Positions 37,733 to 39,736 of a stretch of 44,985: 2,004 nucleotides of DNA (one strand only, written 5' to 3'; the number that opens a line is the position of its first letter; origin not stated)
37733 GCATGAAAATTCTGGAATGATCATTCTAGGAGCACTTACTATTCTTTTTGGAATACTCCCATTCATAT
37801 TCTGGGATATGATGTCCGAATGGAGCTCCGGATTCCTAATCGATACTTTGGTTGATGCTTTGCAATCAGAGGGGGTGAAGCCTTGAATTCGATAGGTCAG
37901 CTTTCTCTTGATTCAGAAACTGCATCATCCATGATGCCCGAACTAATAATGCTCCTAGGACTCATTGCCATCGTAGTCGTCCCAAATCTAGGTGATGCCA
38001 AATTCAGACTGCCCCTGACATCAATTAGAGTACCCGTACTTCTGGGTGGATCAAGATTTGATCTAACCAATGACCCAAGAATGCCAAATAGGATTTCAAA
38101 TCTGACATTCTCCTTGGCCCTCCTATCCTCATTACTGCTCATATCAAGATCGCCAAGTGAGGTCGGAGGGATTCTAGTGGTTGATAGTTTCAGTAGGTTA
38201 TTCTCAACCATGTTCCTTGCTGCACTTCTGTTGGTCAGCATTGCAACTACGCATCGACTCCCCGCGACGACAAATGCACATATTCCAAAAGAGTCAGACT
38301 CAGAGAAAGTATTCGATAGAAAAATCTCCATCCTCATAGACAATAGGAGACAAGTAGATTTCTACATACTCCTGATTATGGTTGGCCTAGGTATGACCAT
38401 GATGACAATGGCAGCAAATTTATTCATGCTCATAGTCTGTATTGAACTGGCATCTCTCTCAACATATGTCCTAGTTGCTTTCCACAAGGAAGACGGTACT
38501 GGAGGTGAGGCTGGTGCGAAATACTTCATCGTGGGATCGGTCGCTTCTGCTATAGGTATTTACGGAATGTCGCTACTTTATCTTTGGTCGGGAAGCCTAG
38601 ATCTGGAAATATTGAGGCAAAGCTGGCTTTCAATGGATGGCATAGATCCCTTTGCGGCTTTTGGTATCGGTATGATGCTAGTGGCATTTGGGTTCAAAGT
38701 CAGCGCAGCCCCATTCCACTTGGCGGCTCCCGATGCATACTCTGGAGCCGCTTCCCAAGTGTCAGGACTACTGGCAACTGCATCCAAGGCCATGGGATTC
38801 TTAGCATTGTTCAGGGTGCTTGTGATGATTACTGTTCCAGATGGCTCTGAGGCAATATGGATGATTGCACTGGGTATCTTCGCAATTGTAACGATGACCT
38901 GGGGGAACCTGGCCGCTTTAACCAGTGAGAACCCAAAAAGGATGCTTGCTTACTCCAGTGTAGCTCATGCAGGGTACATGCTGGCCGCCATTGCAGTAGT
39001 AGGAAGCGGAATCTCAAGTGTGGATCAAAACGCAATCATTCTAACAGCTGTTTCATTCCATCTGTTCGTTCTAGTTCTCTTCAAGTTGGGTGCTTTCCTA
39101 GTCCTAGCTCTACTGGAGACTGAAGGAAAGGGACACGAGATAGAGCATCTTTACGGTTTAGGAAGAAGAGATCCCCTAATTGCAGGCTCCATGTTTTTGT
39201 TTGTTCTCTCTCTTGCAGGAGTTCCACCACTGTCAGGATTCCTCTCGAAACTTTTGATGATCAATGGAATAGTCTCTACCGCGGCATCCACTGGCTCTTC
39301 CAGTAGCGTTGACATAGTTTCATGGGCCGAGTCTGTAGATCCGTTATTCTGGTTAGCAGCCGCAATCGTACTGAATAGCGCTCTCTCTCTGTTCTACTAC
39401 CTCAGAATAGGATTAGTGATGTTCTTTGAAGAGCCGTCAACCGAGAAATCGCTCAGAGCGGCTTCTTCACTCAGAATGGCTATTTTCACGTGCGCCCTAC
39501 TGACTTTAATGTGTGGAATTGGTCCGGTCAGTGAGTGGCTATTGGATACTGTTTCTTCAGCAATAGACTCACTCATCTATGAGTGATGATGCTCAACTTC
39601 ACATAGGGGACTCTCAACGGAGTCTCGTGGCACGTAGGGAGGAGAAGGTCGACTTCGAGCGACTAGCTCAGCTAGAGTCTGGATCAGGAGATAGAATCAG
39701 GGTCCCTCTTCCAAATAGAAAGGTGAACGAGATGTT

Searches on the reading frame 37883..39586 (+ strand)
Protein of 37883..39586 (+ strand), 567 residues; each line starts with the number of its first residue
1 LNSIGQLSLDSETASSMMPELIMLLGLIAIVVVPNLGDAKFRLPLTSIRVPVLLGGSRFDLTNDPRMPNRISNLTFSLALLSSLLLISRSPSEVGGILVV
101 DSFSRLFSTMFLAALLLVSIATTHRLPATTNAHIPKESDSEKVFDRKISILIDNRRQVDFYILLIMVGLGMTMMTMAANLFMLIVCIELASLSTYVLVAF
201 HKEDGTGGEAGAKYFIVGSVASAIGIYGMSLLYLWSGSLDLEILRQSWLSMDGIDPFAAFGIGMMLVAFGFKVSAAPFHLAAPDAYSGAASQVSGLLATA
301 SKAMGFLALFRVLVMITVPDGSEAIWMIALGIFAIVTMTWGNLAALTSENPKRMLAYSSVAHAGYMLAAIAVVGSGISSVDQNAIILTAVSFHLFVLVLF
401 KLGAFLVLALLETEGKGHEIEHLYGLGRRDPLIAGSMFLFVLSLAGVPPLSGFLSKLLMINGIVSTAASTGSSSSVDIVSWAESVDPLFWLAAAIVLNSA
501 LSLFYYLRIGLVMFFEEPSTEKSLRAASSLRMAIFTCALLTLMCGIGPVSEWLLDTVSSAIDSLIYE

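Call 6: search_protein_families(library=pfam, proteins=[window:37883-39586:+], max_evalue=0.001)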
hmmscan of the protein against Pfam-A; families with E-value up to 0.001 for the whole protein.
window:37883-39586:+ (567 aa): 1 family
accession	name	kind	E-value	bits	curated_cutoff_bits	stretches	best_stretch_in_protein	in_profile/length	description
PF00361.26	Proton_antipo_M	-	8.2e-51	173.4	21.5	1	177-470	1-282/294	NADH:quinone oxidoreductase/Mrp antiporter, TM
